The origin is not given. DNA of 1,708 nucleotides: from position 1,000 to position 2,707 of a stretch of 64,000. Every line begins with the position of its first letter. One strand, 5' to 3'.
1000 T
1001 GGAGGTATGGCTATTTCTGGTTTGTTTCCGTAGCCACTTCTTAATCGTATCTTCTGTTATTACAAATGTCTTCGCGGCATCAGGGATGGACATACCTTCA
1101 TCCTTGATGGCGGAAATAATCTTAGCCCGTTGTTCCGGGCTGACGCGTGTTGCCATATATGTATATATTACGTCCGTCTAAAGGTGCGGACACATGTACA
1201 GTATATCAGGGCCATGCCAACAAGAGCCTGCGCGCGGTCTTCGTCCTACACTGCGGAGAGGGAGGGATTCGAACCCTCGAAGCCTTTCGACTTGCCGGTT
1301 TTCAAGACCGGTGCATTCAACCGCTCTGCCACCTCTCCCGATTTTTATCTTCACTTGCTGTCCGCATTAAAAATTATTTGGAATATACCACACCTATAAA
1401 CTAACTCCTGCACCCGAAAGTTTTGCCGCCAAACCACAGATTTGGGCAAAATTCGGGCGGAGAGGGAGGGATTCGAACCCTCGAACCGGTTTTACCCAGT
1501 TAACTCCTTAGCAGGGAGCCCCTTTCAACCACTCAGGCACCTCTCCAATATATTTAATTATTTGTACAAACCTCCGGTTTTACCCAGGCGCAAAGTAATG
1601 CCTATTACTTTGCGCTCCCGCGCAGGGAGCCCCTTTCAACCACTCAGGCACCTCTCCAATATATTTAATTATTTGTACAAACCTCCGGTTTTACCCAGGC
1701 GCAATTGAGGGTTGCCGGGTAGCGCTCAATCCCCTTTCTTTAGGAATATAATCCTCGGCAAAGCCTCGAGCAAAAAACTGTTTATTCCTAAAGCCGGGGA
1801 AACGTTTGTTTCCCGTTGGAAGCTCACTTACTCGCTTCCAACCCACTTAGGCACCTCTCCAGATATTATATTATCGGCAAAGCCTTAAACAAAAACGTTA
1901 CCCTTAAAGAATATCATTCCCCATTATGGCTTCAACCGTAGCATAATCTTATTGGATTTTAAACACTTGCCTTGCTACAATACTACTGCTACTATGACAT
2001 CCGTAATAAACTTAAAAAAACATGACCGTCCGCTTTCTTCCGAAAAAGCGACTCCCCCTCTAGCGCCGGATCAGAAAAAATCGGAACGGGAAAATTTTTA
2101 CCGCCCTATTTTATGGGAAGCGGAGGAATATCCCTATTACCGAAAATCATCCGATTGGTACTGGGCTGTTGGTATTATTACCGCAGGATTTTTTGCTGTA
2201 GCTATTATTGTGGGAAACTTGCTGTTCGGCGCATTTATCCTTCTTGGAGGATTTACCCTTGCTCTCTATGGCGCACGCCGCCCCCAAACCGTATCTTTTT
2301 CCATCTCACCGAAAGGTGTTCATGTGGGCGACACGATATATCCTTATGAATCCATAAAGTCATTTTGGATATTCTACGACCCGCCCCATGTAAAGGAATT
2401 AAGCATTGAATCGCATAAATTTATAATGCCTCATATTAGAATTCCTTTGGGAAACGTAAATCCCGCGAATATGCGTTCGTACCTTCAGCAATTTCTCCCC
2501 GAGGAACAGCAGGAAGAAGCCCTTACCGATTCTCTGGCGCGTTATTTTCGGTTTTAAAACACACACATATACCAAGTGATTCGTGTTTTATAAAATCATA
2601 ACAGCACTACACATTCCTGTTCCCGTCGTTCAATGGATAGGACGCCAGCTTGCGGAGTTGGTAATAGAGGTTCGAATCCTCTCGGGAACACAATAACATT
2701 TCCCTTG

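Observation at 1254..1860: Rearranged tRNA-Ser locus: two Ser tRNAs, an orphan 5'-half duplication with perfect hairpin spacer, and a pseudo-tRNA, all next to an IS3 element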

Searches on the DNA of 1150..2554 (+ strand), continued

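Call 72: search_dna_similar(query=window:1440-1993:-, collection=plasmids, mode=distant, max_rows=10)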
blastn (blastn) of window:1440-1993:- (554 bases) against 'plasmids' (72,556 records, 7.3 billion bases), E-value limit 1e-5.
Records with a match: 46; places in all: 54; records where one place covers at least 80% of the query: 0.
Best place of each record, by identity: 80-90% 8; 60-80% 38.
By first word of the organism name: Clostridioides 10; Thioclava 5; Vibrio 4; Enterococcus 4; Sinorhizobium 4; Pseudomonas 3; Ralstonia 2; Bacillus 1; Sphingomonas 1; Aeromonas 1; and 11 more.
By predicted mobility (MOB-suite, as given by PLSDB): non-mobilizable 42; mobilizable 2; conjugative 2.
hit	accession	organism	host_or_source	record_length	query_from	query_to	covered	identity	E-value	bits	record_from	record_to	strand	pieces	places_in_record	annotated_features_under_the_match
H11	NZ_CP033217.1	Clostridioides difficile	Homo sapiens,stool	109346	431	538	19%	78.7%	2e-13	84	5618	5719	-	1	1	none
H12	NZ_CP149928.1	Thioclava sp. GXIMD4216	pure culture,mangrove soil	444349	448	549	18%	78.8%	9e-11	75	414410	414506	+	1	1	none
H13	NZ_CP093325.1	Bacillus sp. N5-665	whole organism,peat soil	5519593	441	544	19%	75.5%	2e-6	62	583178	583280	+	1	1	none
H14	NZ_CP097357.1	Vibrio parahaemolyticus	oyster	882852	446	548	19%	76.2%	2e-7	64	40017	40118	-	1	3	none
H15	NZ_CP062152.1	Vibrio parahaemolyticus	oyster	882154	446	548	19%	76.2%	2e-7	64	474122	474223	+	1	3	none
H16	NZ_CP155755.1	Sphingomonas parapaucimobilis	Chinese cabbage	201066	448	545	18%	80.0%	9e-11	75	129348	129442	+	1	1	none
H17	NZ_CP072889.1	Enterococcus raffinosus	stream/river surface water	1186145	433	536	19%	75.0%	2e-6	62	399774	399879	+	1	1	record has no annotation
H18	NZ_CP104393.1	Enterococcus raffinosus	fermented food (Meju)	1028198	433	536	19%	75.0%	2e-6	62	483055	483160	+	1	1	record has no annotation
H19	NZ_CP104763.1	Enterococcus raffinosus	-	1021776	433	536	19%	75.0%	2e-6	62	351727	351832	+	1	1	record has no annotation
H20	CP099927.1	Vibrio parahaemolyticus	Anadara tuberculosa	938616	446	548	19%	75.2%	7e-6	60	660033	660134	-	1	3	none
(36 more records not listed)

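Call 82: search_with_rna_model(model_id=R1, sources=[L135, L136, L138, L139, L140, L141, L145, L151, L152, L154, L155, L157, L099], max_evalue=10, show_alignments=3)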
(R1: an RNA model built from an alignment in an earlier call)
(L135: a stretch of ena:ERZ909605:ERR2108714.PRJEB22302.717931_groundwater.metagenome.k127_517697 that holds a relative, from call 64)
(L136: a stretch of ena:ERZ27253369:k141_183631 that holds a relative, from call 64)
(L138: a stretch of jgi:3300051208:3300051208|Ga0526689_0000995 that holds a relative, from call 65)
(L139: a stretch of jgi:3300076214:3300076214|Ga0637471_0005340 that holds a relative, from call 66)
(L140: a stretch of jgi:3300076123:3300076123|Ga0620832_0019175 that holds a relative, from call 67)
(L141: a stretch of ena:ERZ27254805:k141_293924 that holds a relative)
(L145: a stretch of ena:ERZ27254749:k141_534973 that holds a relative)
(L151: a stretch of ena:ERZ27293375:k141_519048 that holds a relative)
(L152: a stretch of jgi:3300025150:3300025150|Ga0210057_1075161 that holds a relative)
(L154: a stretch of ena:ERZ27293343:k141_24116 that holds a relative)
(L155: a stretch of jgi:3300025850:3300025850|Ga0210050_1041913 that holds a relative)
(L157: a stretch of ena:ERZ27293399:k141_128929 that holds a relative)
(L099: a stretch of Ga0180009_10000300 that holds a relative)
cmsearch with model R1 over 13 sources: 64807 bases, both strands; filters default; matches with E-value up to 10: 3.
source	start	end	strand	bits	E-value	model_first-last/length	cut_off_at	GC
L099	8625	8717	-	103.1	5.7e-27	1-92/92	no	0.61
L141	2421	2507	+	17.2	0.034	1-92/92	no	0.6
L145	2386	2472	+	15.3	0.12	1-92/92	no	0.59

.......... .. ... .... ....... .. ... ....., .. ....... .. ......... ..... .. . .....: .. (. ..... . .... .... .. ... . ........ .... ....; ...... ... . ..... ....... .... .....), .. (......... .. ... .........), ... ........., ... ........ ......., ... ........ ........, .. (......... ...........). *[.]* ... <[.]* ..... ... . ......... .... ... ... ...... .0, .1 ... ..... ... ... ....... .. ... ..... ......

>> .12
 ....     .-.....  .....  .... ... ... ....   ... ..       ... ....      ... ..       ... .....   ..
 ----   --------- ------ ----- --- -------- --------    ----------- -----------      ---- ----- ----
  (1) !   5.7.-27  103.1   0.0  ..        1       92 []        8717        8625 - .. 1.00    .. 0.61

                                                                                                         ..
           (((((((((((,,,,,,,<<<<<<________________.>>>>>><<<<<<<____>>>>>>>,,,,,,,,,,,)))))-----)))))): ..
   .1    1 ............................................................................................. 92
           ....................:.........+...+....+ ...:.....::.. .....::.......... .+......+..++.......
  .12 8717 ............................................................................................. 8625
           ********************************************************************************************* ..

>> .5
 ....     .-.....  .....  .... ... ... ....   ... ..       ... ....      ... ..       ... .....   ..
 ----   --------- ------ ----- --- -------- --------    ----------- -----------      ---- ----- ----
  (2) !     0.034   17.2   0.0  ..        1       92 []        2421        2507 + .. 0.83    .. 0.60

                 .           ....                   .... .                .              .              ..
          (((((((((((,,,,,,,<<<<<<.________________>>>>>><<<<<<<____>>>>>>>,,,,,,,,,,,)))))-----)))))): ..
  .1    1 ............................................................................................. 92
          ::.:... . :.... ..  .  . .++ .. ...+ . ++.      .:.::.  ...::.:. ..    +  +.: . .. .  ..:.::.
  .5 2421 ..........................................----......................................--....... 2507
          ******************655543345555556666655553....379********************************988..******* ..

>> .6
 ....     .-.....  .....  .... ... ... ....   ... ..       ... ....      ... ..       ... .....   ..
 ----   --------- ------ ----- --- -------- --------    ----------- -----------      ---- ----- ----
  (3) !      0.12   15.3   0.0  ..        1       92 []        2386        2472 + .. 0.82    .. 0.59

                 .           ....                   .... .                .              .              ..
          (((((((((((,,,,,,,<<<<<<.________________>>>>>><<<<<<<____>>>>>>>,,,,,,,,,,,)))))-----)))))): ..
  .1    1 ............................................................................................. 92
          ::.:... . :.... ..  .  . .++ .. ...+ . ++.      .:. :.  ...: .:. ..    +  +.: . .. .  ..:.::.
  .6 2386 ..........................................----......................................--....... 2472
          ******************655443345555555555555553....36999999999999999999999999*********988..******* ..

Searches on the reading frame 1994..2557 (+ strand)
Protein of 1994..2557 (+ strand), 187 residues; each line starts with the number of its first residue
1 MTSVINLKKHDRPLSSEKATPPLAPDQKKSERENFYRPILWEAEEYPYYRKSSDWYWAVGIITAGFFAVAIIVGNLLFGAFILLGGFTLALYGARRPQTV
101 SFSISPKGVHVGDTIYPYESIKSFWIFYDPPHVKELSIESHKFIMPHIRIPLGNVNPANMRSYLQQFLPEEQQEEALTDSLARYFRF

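Call 12: find_encoding_contigs(protein=window:1994-2557:+, flank=10000, max_places=10)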
Protein window:1994-2557:+ (187 aa): 2 contigs read that carry it; 1 place shown.
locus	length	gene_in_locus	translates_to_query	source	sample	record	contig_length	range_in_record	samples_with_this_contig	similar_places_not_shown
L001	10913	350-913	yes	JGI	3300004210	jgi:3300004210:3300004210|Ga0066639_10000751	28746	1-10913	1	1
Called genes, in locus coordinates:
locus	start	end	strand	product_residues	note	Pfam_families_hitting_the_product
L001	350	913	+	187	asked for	-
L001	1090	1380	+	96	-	-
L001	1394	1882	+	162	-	PF07963:N_methyl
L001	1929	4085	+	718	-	PF17191:RecG_wedge, PF01336:tRNA_anti-codon (faint), PF04851:ResIII, PF00270:DEAD, PF13604:AAA_30 (weak), PF00271:Helicase_C, PF19833:RecG_dom3_C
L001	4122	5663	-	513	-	PF13632:Glyco_trans_2_3 (weak)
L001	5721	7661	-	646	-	PF08298:AAA_PrkA, PF06798:PrkA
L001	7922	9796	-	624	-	PF06480:FtsH_ext, PF06068:TIP49 (faint), PF00004:AAA, PF17862:AAA_lid_3, PF01434:Peptidase_M41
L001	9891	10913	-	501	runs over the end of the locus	PF02655:ATP-grasp_3 (weak)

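Call 15: find_homologous_proteins(query=window:1994-2554:+)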
Query window:1994-2554:+ (187 aa): 33 proteins with E <= 0.001 among 104 candidates.
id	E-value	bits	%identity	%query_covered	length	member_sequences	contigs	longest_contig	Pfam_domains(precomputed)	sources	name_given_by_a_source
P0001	3.4e-123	427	100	100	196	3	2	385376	-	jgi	-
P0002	2.3e-71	258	60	100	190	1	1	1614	-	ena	-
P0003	7.2e-65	236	59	97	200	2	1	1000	-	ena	-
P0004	5.9e-63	230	64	80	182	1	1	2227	-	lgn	-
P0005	2.2e-62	228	65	79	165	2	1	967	-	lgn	-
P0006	7.4e-62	227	62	80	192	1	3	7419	-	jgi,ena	-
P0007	8.3e-62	226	54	100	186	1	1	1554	-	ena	-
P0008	1.6e-61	225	64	80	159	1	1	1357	-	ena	-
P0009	3.5e-61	224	56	100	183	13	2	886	-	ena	-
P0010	4.1e-61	224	63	80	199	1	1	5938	-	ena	-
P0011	5.3e-61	224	63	79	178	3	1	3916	-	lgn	-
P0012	5.7e-61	224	56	100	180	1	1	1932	-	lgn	-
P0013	7.4e-61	223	51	100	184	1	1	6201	-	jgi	jgi:hypothetical protein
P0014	1.5e-60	222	53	100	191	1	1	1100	-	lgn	-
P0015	3.2e-60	221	53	100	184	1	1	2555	-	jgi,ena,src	-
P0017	1.9e-59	219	50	100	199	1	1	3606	-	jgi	jgi:hypothetical protein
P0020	1.7e-53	199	51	88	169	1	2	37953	-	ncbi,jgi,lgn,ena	-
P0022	2.9e-51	192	52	86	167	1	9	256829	-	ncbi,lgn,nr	ncbi:hypothetical protein HYW53_01465 [Candidatus Giovannonibacteria bacterium]|nr:hypothetical prot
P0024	7.1e-45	171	50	81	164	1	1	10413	-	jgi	jgi:hypothetical protein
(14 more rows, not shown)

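Call 16: find_encoding_contigs(protein=P0001, flank=5000, max_places=6)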
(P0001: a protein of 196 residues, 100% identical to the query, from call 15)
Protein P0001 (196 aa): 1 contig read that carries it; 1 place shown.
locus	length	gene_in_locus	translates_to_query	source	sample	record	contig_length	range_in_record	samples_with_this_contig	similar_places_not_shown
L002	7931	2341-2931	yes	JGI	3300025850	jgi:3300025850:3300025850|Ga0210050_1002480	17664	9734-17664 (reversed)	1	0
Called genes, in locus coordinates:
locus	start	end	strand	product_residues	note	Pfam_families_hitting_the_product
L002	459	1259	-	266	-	PF00665:rve, PF13683:rve_3, PF13333:rve_2 (weak)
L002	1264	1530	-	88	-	PF01527:HTH_Tnp_1 (weak)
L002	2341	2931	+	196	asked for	-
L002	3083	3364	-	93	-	-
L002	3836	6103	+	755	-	PF17191:RecG_wedge, PF01336:tRNA_anti-codon (faint), PF04851:ResIII, PF00270:DEAD, PF13604:AAA_30 (weak), PF00271:Helicase_C, PF19833:RecG_dom3_C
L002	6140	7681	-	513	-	PF13632:Glyco_trans_2_3 (weak)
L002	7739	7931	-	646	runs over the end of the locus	PF08298:AAA_PrkA, PF06798:PrkA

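Call 17: find_encoding_contigs(protein=P0022, flank=4000, max_places=6)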
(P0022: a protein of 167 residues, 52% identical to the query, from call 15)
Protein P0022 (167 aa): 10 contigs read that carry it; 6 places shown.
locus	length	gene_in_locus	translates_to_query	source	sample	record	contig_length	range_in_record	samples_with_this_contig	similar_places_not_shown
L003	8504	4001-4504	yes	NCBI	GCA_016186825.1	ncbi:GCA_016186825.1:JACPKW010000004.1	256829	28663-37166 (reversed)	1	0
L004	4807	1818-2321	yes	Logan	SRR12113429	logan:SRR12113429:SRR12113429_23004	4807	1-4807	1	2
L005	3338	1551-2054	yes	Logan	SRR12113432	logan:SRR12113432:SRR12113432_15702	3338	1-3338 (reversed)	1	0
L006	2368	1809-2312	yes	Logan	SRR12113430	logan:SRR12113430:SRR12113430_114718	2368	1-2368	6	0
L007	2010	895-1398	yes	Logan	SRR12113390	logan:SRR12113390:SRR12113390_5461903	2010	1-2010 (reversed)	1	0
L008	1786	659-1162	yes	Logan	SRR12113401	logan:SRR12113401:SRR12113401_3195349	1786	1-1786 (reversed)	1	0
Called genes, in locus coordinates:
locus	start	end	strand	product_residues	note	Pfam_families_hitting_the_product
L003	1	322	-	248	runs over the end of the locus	PF00672:HAMP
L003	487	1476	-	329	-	PF12974:Phosphonate-bd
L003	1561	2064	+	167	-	PF00293:NUDIX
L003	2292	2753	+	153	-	PF00293:NUDIX, PF14815:NUDIX_4 (faint)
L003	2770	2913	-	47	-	-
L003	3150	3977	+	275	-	PF03372:Exo_endo_phos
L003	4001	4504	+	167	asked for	-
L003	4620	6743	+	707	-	PF17191:RecG_wedge, PF01336:tRNA_anti-codon (weak), PF00270:DEAD, PF04851:ResIII, PF00271:Helicase_C, PF19833:RecG_dom3_C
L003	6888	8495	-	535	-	PF13632:Glyco_trans_2_3 (weak)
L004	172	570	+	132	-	PF00293:NUDIX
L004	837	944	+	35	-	-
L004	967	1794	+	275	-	PF03372:Exo_endo_phos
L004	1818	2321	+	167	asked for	-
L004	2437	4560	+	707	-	PF17191:RecG_wedge, PF01336:tRNA_anti-codon (weak), PF00270:DEAD, PF04851:ResIII, PF00271:Helicase_C, PF19833:RecG_dom3_C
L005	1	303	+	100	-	?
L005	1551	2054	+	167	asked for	-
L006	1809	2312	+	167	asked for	-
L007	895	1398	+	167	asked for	-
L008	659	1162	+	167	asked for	-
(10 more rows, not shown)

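Call 19: find_encoding_contigs(protein=P0006, flank=5000, max_places=4)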
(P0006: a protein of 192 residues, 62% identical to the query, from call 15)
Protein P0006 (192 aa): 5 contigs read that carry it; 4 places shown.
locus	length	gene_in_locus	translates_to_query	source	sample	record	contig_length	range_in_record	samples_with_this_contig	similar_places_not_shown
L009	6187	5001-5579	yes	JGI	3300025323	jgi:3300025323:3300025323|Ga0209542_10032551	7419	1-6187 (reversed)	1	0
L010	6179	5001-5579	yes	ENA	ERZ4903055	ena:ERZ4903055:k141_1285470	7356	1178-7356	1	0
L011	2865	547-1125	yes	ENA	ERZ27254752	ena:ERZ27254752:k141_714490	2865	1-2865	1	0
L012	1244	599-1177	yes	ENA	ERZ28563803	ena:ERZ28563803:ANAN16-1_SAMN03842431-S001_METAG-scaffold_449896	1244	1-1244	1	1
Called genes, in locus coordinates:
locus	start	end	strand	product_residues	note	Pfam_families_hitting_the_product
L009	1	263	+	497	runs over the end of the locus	?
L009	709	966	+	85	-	-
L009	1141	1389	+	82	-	-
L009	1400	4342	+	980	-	PF07953:Toxin_R_bind_N (faint), PF13385:Laminin_G_3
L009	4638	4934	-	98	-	-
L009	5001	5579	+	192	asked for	-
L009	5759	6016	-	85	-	-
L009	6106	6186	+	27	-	?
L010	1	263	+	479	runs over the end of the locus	?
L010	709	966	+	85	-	-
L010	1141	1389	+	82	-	-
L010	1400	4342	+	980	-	PF07953:Toxin_R_bind_N (faint), PF13385:Laminin_G_3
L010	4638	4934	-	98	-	-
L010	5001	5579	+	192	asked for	-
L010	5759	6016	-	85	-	-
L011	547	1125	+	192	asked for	-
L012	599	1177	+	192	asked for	-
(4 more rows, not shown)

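Call 20: find_encoding_contigs(protein=P0010, flank=5000, max_places=4)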
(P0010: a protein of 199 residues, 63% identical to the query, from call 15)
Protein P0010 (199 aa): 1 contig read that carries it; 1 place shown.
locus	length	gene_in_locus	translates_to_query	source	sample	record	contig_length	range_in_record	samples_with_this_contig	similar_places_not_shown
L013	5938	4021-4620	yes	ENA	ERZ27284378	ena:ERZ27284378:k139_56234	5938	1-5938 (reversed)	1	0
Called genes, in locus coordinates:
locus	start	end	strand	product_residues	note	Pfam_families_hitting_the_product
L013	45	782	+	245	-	PF18912:DZR_2 (weak), PF00156:Pribosyltran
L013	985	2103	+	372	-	PF07690:MFS_1 (weak)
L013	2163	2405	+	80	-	-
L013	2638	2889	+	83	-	PF01541:GIY-YIG, PF10544:T5orf172 (weak)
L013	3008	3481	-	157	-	PF01042:Ribonuc_L-PSP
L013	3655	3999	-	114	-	PF01329:Pterin_4a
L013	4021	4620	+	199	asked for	-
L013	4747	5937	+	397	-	?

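Call 21: find_encoding_contigs(protein=P0011, flank=5000, max_places=4)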
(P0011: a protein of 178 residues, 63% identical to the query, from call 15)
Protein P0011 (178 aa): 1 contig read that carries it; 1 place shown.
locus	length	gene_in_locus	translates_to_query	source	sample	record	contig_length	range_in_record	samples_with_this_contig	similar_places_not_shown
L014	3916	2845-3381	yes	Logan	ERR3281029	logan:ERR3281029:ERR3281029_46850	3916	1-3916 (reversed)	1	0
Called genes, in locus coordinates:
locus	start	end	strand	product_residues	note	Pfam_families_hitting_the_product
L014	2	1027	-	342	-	?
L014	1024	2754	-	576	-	PF10101:DUF2339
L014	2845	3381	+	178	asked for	-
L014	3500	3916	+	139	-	?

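Call 64: find_encoding_contigs(protein=P0020, flank=6000, max_places=3)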
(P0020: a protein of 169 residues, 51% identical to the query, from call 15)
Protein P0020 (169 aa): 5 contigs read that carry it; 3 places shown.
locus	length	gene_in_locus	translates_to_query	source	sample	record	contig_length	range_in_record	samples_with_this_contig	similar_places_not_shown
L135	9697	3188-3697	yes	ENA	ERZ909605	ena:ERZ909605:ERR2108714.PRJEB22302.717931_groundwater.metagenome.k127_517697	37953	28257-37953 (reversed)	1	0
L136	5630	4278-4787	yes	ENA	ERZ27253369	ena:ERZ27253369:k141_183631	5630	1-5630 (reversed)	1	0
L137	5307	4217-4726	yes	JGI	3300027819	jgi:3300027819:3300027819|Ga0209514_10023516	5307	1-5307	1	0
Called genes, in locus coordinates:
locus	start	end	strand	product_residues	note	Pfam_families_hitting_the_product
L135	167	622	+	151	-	-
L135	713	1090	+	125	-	-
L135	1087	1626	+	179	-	PF02600:DsbB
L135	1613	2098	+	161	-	PF00293:NUDIX (faint)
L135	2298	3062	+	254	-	PF03372:Exo_endo_phos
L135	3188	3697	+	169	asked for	-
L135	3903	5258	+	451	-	PF13289:SIR2_2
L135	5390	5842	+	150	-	PF06271:RDD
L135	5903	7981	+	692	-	PF17191:RecG_wedge, PF01336:tRNA_anti-codon (weak), PF00270:DEAD, PF04851:ResIII, PF13191:AAA_16 (faint), PF00271:Helicase_C, PF22590:Cas3-like_C_2 (weak), PF19833:RecG_dom3_C (weak), +1 more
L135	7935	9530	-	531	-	PF13632:Glyco_trans_2_3 (weak)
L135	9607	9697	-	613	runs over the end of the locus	PF06480:FtsH_ext (weak), PF00004:AAA, PF23902:AAA_lid_PRS2_C (faint), PF17862:AAA_lid_3, PF01434:Peptidase_M41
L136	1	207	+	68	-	?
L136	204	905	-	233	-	PF15515:MvaI_BcnI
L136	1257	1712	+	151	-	-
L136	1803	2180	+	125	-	-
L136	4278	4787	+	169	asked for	-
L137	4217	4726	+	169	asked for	-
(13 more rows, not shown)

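Call 65: find_encoding_contigs(protein=P0024, flank=6000, max_places=3)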
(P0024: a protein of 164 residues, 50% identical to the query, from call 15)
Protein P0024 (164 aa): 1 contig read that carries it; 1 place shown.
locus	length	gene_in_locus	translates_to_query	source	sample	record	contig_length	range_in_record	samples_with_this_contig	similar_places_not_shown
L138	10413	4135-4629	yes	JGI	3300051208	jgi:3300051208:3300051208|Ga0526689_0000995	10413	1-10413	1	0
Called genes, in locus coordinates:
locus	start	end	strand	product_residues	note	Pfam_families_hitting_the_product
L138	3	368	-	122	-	?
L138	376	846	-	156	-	PF00177:Ribosomal_S7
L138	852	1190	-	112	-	PF00164:Ribosom_S12_S23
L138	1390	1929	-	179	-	-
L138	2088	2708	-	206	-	PF02163:Peptidase_M50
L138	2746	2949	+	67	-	-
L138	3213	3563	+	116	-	PF10861:DUF2784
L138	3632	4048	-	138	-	-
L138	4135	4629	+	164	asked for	-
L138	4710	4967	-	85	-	PF01649:Ribosomal_S20p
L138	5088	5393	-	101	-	-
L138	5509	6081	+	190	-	PF01330:RuvA_N, PF00633:HHH (faint), PF14520:HHH_5, PF07499:RuvA_C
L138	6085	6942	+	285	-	PF01149:Fapy_DNA_glyco, PF05833:NFACT_N (weak), PF06831:H2TH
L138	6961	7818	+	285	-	PF00932:LTD (faint)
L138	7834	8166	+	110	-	-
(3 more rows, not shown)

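Call 66: find_encoding_contigs(protein=P0013, flank=6000, max_places=3)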
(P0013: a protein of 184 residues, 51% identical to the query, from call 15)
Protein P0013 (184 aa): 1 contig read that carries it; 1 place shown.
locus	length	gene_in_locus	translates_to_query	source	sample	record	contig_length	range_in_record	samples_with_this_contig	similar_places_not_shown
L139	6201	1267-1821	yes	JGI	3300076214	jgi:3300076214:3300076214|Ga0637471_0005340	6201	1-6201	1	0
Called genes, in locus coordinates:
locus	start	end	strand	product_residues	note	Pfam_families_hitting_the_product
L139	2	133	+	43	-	?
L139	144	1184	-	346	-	PF14528:LAGLIDADG_3 (faint)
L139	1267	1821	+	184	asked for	-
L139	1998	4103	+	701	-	PF00270:DEAD, PF04851:ResIII, PF00271:Helicase_C, PF22590:Cas3-like_C_2, PF19833:RecG_dom3_C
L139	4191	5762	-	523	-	-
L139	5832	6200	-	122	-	?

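Call 67: find_encoding_contigs(protein=P0017, flank=6000, max_places=3)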
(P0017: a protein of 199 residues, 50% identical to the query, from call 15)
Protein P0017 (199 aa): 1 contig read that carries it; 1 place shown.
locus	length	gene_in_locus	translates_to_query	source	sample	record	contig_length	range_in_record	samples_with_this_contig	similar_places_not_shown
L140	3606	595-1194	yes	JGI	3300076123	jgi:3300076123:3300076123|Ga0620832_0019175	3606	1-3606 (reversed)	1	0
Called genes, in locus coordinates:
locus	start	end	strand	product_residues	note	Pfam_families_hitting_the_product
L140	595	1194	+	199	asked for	-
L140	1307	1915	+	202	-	PF07963:N_methyl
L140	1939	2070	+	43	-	-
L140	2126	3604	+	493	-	?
